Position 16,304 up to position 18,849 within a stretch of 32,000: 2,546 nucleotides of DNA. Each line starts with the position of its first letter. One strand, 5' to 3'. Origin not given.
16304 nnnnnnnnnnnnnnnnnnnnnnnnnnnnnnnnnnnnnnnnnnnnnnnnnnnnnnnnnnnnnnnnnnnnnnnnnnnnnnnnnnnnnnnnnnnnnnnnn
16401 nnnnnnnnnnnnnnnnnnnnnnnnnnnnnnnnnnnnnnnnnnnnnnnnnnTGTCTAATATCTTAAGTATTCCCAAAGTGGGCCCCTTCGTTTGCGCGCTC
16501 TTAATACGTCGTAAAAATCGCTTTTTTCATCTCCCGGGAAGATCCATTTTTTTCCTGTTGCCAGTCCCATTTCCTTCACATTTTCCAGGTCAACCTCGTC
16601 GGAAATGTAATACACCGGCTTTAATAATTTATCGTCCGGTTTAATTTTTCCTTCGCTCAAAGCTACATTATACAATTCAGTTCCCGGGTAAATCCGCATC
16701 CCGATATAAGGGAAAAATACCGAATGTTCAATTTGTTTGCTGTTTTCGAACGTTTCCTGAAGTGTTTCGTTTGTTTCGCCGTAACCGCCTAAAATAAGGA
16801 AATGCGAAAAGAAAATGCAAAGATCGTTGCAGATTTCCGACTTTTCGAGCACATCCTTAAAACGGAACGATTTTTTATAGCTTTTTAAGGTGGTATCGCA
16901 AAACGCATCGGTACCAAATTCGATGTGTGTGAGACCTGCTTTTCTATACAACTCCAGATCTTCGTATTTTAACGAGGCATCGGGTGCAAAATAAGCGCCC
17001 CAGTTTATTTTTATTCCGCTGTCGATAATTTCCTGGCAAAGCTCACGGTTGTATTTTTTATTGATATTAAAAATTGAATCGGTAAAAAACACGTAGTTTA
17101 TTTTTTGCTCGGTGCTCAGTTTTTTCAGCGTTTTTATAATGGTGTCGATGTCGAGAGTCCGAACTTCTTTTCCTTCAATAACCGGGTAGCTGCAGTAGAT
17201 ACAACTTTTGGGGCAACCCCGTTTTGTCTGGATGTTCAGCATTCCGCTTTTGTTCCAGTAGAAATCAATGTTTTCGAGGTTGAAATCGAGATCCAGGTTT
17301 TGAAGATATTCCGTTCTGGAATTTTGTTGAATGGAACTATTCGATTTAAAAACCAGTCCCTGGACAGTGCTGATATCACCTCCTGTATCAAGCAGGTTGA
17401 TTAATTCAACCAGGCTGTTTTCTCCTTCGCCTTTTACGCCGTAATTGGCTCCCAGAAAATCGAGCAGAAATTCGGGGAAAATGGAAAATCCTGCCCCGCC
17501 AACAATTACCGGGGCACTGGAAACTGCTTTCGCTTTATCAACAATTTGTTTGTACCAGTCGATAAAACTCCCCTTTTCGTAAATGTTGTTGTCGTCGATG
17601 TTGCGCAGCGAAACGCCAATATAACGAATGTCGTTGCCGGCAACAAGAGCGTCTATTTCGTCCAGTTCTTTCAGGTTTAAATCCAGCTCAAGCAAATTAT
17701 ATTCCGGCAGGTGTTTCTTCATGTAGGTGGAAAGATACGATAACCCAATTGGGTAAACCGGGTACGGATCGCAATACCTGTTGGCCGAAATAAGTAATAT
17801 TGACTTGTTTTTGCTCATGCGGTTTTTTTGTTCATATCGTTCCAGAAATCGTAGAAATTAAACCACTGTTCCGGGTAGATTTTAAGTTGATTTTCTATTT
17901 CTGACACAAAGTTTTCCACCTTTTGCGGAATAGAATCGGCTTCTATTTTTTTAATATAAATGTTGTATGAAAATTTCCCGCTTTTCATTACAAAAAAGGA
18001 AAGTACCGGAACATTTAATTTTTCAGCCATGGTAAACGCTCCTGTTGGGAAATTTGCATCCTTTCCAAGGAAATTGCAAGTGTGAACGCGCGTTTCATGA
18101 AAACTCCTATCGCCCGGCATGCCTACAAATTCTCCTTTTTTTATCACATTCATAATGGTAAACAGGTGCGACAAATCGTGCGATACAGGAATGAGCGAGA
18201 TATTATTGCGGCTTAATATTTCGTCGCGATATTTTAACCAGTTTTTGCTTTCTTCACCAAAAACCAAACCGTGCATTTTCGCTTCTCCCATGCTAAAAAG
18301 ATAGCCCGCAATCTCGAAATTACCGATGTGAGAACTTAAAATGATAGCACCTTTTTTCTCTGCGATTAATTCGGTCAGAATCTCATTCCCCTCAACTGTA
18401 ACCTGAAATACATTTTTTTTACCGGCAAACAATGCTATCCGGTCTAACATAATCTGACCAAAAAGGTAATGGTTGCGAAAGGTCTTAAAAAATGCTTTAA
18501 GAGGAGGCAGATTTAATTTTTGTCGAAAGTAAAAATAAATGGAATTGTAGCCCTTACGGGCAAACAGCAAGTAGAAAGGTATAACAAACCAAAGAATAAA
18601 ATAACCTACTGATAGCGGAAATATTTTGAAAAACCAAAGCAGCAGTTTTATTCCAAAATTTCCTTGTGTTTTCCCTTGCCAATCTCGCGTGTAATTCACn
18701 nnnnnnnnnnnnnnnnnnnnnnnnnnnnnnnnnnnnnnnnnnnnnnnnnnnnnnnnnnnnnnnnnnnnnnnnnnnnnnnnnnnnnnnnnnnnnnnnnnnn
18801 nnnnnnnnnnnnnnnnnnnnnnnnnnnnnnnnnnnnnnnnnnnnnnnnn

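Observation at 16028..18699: B12-binding radical SAM enzyme translationally coupled between an LpxL-type acyltransferase and a hotdog protein inside the polyene operon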

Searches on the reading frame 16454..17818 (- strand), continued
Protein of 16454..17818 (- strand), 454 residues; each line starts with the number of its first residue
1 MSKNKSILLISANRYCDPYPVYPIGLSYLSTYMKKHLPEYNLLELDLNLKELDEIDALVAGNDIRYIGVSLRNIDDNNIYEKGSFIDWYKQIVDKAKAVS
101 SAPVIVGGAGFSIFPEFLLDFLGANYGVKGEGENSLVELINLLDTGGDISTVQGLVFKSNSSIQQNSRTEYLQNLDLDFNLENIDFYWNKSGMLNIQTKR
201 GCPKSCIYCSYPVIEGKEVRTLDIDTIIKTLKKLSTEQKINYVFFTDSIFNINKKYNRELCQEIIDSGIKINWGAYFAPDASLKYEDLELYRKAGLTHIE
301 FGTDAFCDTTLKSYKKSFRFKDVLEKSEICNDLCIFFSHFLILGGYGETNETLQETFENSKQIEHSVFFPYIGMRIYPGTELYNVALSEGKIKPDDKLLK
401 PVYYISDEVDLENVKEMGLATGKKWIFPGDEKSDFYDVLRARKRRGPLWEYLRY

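Call 59: search_protein_families(library=pfam, alignment_id=A4, max_evalue=0.00001)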
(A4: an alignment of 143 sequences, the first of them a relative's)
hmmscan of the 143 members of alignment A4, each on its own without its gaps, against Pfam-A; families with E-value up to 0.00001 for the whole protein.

A. member 1, L001:1330-2043:- (237 aa): 2 families
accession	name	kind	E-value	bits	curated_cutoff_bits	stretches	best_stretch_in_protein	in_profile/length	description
PF00254.34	FKBP_C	-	3.8e-30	104.5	21.1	1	146-233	3-94/94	FKBP-type peptidyl-prolyl cis-trans isomerase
PF01346.23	FKBP_N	-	4.1e-18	66.4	22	1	34-138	1-97/97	Domain amino terminal to FKBP-type peptidyl-prolyl isomerase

B. families by the number of members that match (of 143 scanned): 123 families (the first 25 are shown)
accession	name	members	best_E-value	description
PF08241.18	Methyltransf_11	5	5.9e-21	Methyltransferase domain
PF13649.12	Methyltransf_25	4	2.4e-17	Methyltransferase domain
PF12146.15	Hydrolase_4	3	1.3e-21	Serine aminopeptidase, S33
PF13847.12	Methyltransf_31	3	5.8e-15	Methyltransferase domain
PF00326.27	Peptidase_S9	3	3.5e-12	Prolyl oligopeptidase family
PF03923.18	Lipoprotein_16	3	3.8e-09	Uncharacterized lipoprotein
PF00248.27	Aldo_ket_red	2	7.3e-75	Aldo/keto reductase family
PF00144.29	Beta-lactamase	2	3.4e-44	Beta-lactamase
PF11959.13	DUF3473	2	2.6e-33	Domain of unknown function (DUF3473)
PF00698.26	Acyl_transf_1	2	9.8e-29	Acyl transferase domain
PF13489.12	Methyltransf_23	2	5.2e-25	Methyltransferase domain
PF01522.26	Polysacc_deac_1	2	4.5e-24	Polysaccharide deacetylase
PF01061.29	ABC2_membrane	2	4.6e-20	ABC-2 type transporter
PF00561.26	Abhydrolase_1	2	6.7e-20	alpha/beta hydrolase fold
PF00756.26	Esterase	2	7.1e-19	Putative esterase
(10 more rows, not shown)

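Call 71: predict_structure(alignment_id=A5)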
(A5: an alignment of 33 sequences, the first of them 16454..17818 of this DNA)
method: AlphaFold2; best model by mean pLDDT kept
length: 454 residues; sequences in the alignment: 33
mean_pLDDT: 92.7   pTM: 0.90
mean pLDDT of the five models: 92.7, 92.3, 92.2, 91.8, 89.1
residues with pLDDT >= 90: 361; 70-90: 81; 50-70: 10; < 50: 2
segments of 3 or more residues with pLDDT < 50: none
pLDDT, mean of each block of 10 residues (from residue 1): 82 86 92 96 95 96 97 74 85 98 96 94 96 96 97 95 92 88 90 92 91 89 93 94 90 93 97 96 96 98 97 96 98 97 96 98 96 92 97 88 93 94 89 80 89 82
secondary structure, 60 per line:
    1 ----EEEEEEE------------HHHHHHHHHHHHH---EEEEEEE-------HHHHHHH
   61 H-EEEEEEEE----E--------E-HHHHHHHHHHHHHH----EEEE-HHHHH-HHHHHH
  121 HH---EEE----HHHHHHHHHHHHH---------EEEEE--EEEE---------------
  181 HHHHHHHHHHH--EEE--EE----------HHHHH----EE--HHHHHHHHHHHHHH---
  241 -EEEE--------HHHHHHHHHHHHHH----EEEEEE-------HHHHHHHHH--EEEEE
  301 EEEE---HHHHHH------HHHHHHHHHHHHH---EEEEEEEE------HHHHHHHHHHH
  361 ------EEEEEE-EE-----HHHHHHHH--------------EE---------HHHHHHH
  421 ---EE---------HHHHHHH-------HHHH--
elements in order: E5-11 H24-36 E40-46 H54-61 E63-70 H86-99 E104-107 H109-113 H115-122 E126-128 H133-145 E155-159 E162-165 H181-191 E194-196 H211-215 H224-237 E242-245 H254-267 E272-277 H285-293 E296-304 H308-313 H320-332 E336-343 H350-360 E367-372 H381-388 H414-420 H435-441 H449-452

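Call 73: fold_search(model_id=the predicted structure, library=pdb)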
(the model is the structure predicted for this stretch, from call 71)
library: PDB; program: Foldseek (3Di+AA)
matches with E <= 10: 1802; with E <= 0.001: 145
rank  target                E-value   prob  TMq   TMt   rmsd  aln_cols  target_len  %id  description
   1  6wtf_A                3.2e-33  1.00  0.88  0.74   3.4       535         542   20  Structure of radical S-adenosylmethionine methyltransferase, TsrM, from Kitasatospora setae with tryptophan substrate  (released 2020-12-23)
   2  6wte_B                3.8e-33  1.00  0.89  0.77   3.4       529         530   20  Structure of radical S-adenosylmethionine methyltransferase, TsrM, from Kitasatospora setae with cobalamin and [4Fe-4S (released 2020-12-23)
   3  6wtf_B                1.2e-32  1.00  0.89  0.75   3.1       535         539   20  Structure of radical S-adenosylmethionine methyltransferase, TsrM, from Kitasatospora setae with tryptophan substrate  (released 2020-12-23)
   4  6wte_A                1.5e-32  1.00  0.89  0.72   3.4       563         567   19  Structure of radical S-adenosylmethionine methyltransferase, TsrM, from Kitasatospora setae with cobalamin and [4Fe-4S (released 2020-12-23)
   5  9ccb                  6.2e-23  1.00  0.69  0.75   7.1       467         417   18  X-ray crystal structure of methyl-coenzyme M reductase glutamine methylase (MgmA) from Methanothermobacter marburgensis  (released 2025-01-01)
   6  6fd2_B                9.9e-22  1.00  0.64  0.64   8.6       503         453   17  Radical SAM 1,2-diol dehydratase AprD4 in complex with its substrate paromamine (released 2018-01-17)
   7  6fd2_A                4.7e-21  1.00  0.65  0.65   8.4       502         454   16  Radical SAM 1,2-diol dehydratase AprD4 in complex with its substrate paromamine (released 2018-01-17)
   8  9n1c                  5.2e-20  1.00  0.67  0.51   5.5       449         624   18  Crystal structure of CysS from Corallococcus sp. CA054B with 5'-deoxyadenosine, methionine, and pantetheinylated 3-ethox (released 2026-01-28)
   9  9n1d                  7.9e-20  1.00  0.68  0.51   5.5       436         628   18  Crystal structure of CysS from Corallococcus sp. CA054B with 5'-deoxyadenosine and methionine bound (released 2026-01-28)
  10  9n1b                  1.1e-19  1.00  0.70  0.52   5.1       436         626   18  Crystal structure of CysS from Corallococcus sp. CA054B with 5'-deoxyadenosine, methionine, and pantetheinylated 3-metho (released 2026-01-28)
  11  5ul4                  4.8e-19  1.00  0.74  0.47   4.8       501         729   14  Structure of Cobalamin-dependent S-adenosylmethionine radical enzyme OxsB with aqua-cobalamin and S-adenosylmethionine b (released 2017-04-19)
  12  5ul3                  7.7e-19  1.00  0.72  0.46   5.2       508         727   15  Structure of Cobalamin-dependent S-adenosylmethionine radical enzyme OxsB with aqua-cobalamin bound (released 2017-04-19)
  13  5ul2                  8.7e-19  1.00  0.71  0.46   5.2       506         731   15  Structure of Apo, SeMet-labeled Cobalamin-dependent S-adenosylmethionine radical enzyme OxsB (released 2017-04-19)
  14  7kdx_B                3.3e-18  1.00  0.71  0.50   5.6       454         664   15  Crystal structure of Streptomyces tokunonesis TokK with hydroxycobalamin, 5'-deoxyadenosine, and methionine (released 2022-01-12)
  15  7kdy_B                6.7e-18  1.00  0.69  0.49   6.2       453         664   15  Crystal structure of Streptomyces tokunonesis TokK with hydroxycobalamin, 5'-deoxyadenosine, methionine, and (2R)-pant (released 2022-01-12)
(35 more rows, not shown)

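Call 74: search_protein_families(library=pfam, proteins=[L015:5791-7164:+, L015:8631-9938:+, L015:10747-11442:+, L015:11461-12324:+, L015:12311-12844:+, L077:8251-8979:+, L077:5951-6769:+, L003:9075-9992:+, L003:7021-8523:+, L036:8998-9951:+], max_evalue=0.001)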
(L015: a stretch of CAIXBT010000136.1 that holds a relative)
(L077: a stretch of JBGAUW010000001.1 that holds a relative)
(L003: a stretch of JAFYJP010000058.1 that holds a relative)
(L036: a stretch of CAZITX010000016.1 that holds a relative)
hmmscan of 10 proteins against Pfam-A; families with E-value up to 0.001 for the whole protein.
L015:5791-7164:+ (457 aa): 1 family
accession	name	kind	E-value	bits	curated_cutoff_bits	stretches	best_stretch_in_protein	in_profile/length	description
PF01566.24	Nramp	-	2.6e-132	441.7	29.8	1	71-429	1-356/357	Natural resistance-associated macrophage protein-like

L015:8631-9938:+ (435 aa): 3 families
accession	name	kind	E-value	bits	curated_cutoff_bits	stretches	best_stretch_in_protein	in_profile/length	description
PF00155.27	Aminotran_1_2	-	1.7e-42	146.4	19.7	1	75-418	2-359/361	Aminotransferase class I and II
PF00266.25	Aminotran_5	-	4.4e-08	32.9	21.5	1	91-294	13-219/371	Aminotransferase class-V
PF01212.27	Beta_elim_lyase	-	1.1e-05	25.4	27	1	120-299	37-222/288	Beta-eliminating lyase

L015:10747-11442:+ (231 aa): 2 families
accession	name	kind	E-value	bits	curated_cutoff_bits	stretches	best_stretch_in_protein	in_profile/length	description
PF01648.25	ACPS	-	1.7e-15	57.4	25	1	115-203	2-97/111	4'-phosphopantetheinyl transferase superfamily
PF22624.1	AASDHPPT_N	-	7e-08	33.1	27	1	34-100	16-88/100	4'-phosphopantetheinyl transferase, N-terminal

L015:11461-12324:+ (287 aa): 1 family
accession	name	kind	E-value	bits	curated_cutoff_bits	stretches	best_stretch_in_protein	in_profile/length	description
PF00698.26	Acyl_transf_1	-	9.8e-29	101.3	32.7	1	7-271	3-270/319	Acyl transferase domain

L015:12311-12844:+ (177 aa): 3 families
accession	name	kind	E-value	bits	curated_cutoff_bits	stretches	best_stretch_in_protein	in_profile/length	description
PF07977.19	FabA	-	5.1e-19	68.7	23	1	39-166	1-133/138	FabA-like domain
PF22818.2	ApeI-like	-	0.00083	20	28.5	0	63-92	18-47/119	ApeI dehydratase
PF22817.2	ApeP-like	-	0.00099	19.2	27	0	38-175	10-140/158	ApeP dehydratase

L077:8251-8979:+ (242 aa): 3 families
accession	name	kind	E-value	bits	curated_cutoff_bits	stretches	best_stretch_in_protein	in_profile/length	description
PF13545.12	HTH_Crp_2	-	6.3e-14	52.1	27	1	166-239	1-70/70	Crp-like helix-turn-helix domain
PF00027.35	cNMP_binding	-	1.8e-13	50.7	27.5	1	49-134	3-89/89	Cyclic nucleotide-binding domain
PF00325.26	Crp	-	1.8e-05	24.8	21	1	192-221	3-32/32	Bacterial regulatory proteins, crp family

L077:5951-6769:+ (272 aa): 1 family
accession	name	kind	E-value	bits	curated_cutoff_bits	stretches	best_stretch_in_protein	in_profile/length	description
PF01061.29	ABC2_membrane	-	3.2e-16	59.9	26.9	1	28-232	3-209/211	ABC-2 type transporter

L003:9075-9992:+ (305 aa): 4 families
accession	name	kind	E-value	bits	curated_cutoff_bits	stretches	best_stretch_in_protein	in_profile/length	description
PF01715.23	IPPT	-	4.7e-80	269.2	23.6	1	46-285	1-243/243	IPP transferase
PF01745.22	IPT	-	1.1e-12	48.3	20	1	12-109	2-99/233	Isopentenyl transferase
PF13671.12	AAA_33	-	0.00026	21.8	27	1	13-51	1-37/143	AAA domain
PF13521.12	AAA_28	-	0.00046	20.9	27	1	14-73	2-63/164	AAA domain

L003:7021-8523:+ (500 aa): 3 families
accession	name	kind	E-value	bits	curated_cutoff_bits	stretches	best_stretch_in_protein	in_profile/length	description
PF01743.26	PolyA_pol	-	1.1e-25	90.9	23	1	27-158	1-126/126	Poly A polymerase head domain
PF12627.12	PolyA_pol_RNAbd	-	2.8e-20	72.3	22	1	185-244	1-60/64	Probable RNA and SrmB- binding site of polymerase A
PF01966.28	HD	-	6e-12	46.3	22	1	261-382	1-114/116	HD domain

L036:8998-9951:+ (317 aa): 1 family
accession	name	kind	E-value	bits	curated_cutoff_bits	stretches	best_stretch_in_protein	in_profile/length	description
PF13149.12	Mfa_like_1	-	7.6e-25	88.8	27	1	64-308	5-229/246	Fimbrillin-like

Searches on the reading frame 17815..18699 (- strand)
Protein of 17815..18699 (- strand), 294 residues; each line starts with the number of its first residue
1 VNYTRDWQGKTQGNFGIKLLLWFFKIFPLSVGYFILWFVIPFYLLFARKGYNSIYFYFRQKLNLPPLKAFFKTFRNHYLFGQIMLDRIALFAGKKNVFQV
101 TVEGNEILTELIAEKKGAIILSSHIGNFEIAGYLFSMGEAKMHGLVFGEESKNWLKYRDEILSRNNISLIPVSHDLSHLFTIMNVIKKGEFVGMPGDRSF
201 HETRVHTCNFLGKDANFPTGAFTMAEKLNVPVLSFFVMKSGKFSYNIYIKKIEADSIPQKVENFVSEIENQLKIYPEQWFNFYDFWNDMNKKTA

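Call 3: search_protein_families(library=ncbifam, proteins=[window:17815-18699:-], max_evalue=0.001)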
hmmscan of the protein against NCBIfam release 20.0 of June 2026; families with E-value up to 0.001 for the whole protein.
window:17815-18699:- (294 aa): 9 families
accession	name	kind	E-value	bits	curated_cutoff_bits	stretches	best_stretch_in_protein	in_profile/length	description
NF006270.0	PRK08419.1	equivalog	1.4e-12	47.6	248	1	73-291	71-293/298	lipid A biosynthesis lauroyl acyltransferase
NF006487.0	PRK08905.1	equivalog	1.3e-09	37.6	281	1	98-284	84-271/290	lysophospholipid acyltransferase family protein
TIGR02207.1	lipid_A_htrB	subfamily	1.8e-09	37.4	297.8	1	99-279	103-284/303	LpxL/LpxP family Kdo(2)-lipid IV(A) lauroyl/palmitoleoyl acyltransferase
NF005120.0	PRK06553.1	equivalog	2.5e-09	36.9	273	1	85-287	100-307/308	lipid A biosynthesis lauroyl acyltransferase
NF005919.0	PRK07920.1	equivalog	3.9e-08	32.7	209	1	97-288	100-295/311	phosphatidylinositol mannoside acyltransferase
NF004190.0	PRK05645.1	equivalog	3.1e-06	26.5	377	1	101-216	97-209/295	lysophospholipid acyltransferase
NF005340.0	PRK06860.1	subfamily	2.1e-05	23.8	398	1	99-279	108-290/309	lipid A biosynthesis lauroyl acyltransferase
NF004569.0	PRK05906.1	equivalog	0.00014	20.8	439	1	112-287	136-313/454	lipid A biosynthesis lauroyl acyltransferase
NF008358.0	PRK11147.1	equivalog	0.00021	19.7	936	0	56-128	427-499/635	ABC transporter ATP-binding protein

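Call 4: search_protein_families(library=pfam, proteins=[window:17815-18699:-], max_evalue=0.001)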
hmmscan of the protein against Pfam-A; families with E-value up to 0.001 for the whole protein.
window:17815-18699:- (294 aa): 1 family
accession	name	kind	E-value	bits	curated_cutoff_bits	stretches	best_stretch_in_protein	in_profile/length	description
PF03279.18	Lip_A_acyltrans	-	4.1e-15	56.2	22.3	1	84-286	89-293/295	Bacterial lipid A biosynthesis acyltransferase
